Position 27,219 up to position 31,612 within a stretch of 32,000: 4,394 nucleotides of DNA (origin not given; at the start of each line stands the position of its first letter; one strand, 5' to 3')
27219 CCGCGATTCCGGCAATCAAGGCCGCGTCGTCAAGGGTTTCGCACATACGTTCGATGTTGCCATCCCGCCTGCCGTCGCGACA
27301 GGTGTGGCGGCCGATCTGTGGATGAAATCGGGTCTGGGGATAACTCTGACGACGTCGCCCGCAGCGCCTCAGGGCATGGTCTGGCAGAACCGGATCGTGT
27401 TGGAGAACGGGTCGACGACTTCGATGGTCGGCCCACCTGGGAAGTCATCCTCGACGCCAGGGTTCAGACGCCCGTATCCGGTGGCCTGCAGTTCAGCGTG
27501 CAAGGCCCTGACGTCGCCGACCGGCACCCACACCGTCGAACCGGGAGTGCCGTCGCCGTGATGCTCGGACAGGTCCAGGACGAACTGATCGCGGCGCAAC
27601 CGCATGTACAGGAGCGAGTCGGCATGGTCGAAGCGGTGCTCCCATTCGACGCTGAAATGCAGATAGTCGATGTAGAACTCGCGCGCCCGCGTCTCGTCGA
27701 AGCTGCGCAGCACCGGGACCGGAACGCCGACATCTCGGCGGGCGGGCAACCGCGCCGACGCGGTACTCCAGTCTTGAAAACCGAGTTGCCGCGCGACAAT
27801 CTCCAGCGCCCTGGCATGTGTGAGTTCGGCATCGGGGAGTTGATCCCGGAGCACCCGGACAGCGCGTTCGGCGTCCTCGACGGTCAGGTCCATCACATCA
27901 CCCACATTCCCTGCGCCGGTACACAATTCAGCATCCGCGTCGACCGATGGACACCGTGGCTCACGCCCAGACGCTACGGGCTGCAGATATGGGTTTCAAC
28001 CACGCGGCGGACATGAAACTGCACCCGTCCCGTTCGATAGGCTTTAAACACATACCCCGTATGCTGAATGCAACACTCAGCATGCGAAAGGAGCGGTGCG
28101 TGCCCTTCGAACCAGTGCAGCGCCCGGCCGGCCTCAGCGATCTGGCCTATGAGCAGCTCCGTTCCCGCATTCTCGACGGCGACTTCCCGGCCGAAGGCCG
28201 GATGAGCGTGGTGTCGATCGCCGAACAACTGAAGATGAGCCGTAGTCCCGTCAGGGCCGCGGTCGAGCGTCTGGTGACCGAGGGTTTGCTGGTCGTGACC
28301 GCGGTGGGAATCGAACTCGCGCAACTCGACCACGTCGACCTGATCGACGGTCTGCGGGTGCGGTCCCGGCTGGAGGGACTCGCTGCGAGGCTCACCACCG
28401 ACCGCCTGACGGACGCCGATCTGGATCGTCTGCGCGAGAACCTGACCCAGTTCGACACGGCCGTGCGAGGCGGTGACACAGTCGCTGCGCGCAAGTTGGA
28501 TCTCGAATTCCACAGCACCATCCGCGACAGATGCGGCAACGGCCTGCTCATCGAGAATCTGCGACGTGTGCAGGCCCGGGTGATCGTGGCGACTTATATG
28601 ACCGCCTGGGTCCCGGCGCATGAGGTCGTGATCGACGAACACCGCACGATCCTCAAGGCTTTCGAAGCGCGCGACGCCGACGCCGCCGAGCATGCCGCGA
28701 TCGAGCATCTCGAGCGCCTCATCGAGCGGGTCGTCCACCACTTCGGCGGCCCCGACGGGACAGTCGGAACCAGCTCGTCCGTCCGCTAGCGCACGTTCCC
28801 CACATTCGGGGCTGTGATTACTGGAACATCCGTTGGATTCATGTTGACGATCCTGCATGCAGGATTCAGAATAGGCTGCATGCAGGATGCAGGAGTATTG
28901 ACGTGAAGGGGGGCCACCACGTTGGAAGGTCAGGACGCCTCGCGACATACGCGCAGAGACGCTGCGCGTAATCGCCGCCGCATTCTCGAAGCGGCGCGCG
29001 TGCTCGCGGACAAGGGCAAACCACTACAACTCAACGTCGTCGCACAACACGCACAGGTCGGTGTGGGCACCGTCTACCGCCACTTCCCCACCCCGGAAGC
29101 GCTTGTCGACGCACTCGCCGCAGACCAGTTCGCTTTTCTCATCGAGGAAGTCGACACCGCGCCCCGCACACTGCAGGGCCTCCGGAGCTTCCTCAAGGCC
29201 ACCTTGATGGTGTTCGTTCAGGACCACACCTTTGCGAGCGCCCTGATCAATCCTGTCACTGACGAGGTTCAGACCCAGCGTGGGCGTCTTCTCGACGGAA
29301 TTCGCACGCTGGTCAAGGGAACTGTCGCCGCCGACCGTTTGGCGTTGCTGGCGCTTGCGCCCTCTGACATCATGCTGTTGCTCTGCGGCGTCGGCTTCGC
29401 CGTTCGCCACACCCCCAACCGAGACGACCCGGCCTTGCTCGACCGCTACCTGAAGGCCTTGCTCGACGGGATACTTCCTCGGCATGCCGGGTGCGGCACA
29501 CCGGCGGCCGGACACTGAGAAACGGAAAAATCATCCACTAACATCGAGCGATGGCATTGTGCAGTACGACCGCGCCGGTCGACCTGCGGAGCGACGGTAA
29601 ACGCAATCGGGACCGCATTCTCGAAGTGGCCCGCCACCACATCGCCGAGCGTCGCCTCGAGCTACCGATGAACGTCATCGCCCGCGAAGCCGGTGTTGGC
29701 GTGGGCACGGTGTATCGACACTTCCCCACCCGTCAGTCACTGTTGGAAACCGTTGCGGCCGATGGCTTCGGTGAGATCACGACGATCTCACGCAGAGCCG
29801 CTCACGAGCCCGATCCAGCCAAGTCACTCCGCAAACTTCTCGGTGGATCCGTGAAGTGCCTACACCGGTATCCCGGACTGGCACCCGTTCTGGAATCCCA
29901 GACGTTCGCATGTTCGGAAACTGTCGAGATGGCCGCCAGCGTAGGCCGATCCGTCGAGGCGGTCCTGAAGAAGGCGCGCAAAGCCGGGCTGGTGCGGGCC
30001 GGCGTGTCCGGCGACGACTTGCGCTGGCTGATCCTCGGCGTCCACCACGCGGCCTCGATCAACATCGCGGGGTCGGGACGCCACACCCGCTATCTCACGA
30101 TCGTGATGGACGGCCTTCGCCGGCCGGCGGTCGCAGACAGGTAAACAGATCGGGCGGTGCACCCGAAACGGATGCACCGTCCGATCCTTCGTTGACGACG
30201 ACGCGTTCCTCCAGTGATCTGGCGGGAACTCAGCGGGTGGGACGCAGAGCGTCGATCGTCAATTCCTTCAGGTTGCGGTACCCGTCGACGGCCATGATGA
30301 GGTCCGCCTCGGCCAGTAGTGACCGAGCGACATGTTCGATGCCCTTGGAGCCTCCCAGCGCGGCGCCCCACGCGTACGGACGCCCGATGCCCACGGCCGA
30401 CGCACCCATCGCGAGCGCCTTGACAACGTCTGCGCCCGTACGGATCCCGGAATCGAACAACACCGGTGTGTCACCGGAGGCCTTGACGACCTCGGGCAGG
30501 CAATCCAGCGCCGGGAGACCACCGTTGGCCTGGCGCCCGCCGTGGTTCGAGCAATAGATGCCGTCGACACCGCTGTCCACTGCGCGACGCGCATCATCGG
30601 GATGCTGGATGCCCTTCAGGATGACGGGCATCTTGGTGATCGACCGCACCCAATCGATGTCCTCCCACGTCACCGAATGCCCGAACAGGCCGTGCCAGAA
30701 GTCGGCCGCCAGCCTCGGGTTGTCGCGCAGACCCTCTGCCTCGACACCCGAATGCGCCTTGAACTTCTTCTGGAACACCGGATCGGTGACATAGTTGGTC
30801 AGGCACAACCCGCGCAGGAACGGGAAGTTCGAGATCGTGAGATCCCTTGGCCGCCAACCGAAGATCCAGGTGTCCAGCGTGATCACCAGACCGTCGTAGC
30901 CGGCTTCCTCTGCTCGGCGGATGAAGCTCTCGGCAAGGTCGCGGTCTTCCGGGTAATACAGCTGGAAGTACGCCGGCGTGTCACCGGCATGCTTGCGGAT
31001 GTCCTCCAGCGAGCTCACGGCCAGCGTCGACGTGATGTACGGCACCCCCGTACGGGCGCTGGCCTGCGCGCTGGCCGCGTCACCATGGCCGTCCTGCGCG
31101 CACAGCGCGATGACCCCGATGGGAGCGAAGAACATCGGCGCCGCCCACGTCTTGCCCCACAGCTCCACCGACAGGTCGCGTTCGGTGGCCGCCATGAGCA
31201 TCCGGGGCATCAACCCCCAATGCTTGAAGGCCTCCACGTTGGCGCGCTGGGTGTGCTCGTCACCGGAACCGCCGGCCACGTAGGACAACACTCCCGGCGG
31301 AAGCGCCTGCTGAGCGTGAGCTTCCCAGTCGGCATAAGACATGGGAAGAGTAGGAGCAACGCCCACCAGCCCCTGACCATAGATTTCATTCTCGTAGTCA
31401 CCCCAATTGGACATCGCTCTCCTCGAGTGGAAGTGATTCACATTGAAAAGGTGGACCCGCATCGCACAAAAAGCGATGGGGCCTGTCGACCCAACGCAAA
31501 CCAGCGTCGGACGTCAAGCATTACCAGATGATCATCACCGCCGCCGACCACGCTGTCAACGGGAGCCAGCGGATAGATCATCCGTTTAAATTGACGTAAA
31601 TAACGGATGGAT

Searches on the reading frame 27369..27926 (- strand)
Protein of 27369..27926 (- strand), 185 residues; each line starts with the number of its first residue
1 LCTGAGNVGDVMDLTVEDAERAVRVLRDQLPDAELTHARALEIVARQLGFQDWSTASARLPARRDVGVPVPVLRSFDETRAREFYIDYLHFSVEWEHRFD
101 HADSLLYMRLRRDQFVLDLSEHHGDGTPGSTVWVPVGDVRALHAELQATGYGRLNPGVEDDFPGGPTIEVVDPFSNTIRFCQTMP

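Call 12: search_protein_families(library=pfam, proteins=[window:27369-27926:-], max_evalue=0.00001)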
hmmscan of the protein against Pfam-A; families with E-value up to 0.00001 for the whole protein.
window:27369-27926:- (185 aa): 2 families
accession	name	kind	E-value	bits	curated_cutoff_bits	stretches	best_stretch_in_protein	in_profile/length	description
PF19581.5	Glyoxalase_7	-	4.4e-36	124.2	23.6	1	70-183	17-129/133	Glyoxalase superfamily protein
PF20066.5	Glyoxalase_8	-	5.5e-09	36.6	23.7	1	15-64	7-58/143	Glyoxalase superfamily protein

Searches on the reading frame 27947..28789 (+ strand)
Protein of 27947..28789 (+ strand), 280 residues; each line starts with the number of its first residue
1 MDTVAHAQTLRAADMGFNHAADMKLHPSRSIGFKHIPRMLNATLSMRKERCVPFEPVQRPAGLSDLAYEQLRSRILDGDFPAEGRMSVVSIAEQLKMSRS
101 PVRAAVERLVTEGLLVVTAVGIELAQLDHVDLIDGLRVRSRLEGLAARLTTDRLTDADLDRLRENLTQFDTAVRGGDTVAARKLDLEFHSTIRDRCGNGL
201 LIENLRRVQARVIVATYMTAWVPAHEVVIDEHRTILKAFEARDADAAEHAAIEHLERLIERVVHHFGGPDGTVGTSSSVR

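Call 74: search_protein_families(library=pfam, proteins=[window:27947-28789:+], max_evalue=0.001)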
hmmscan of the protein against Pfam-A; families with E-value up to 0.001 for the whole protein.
window:27947-28789:+ (280 aa): 5 families
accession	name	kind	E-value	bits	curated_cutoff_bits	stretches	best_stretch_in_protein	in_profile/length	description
PF07729.17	FCD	-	2.6e-24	86.4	24.3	1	136-256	3-124/125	FCD domain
PF00392.27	GntR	-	1.1e-11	44.7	27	1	66-117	4-56/64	Bacterial regulatory proteins, gntR family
PF13412.12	HTH_24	-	3.2e-06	27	21.9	1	83-115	15-47/48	Winged helix-turn-helix DNA-binding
PF13404.12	HTH_AsnC-type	-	0.00056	20.1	27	0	83-109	15-41/42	AsnC-type helix-turn-helix domain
PF13551.12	HTH_29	-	0.00086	19.8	28.1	0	82-114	9-41/64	Winged helix-turn helix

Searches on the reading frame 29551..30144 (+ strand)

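Call 74: search_protein_families(library=pfam, proteins=[window:29551-30144:+], max_evalue=0.001)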
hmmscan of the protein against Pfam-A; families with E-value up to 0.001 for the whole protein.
window:29551-30144:+ (197 aa): 2 families
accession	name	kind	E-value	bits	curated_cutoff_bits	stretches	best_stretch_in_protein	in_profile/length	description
PF21597.2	TetR_C_43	-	1.2e-12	48.4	27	1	88-190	1-104/105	Transcriptional regulator SbtR-like, C-terminal domain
PF00440.29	TetR_N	-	5.5e-09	36.1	24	1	23-66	1-45/47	Bacterial regulatory proteins, tetR family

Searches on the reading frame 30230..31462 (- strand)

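Call 74: search_protein_families(library=pfam, proteins=[window:30230-31462:-], max_evalue=0.001)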
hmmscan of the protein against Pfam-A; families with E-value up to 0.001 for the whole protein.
window:30230-31462:- (410 aa): 4 families
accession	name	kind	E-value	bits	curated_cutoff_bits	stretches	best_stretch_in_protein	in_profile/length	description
PF01070.24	FMN_dh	-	5.3e-113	378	24.9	1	50-407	1-349/350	FMN-dependent dehydrogenase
PF00478.31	IMPDH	-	1.4e-05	24.7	25.6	1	269-364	136-240/345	IMP dehydrogenase / GMP reductase domain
PF05690.20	ThiG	-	4.7e-05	23.3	23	0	320-357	165-201/247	Thiazole biosynthesis protein ThiG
PF01645.23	Glu_synthase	-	0.00032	20.4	20.4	1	334-361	278-305/369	Conserved region in glutamate synthase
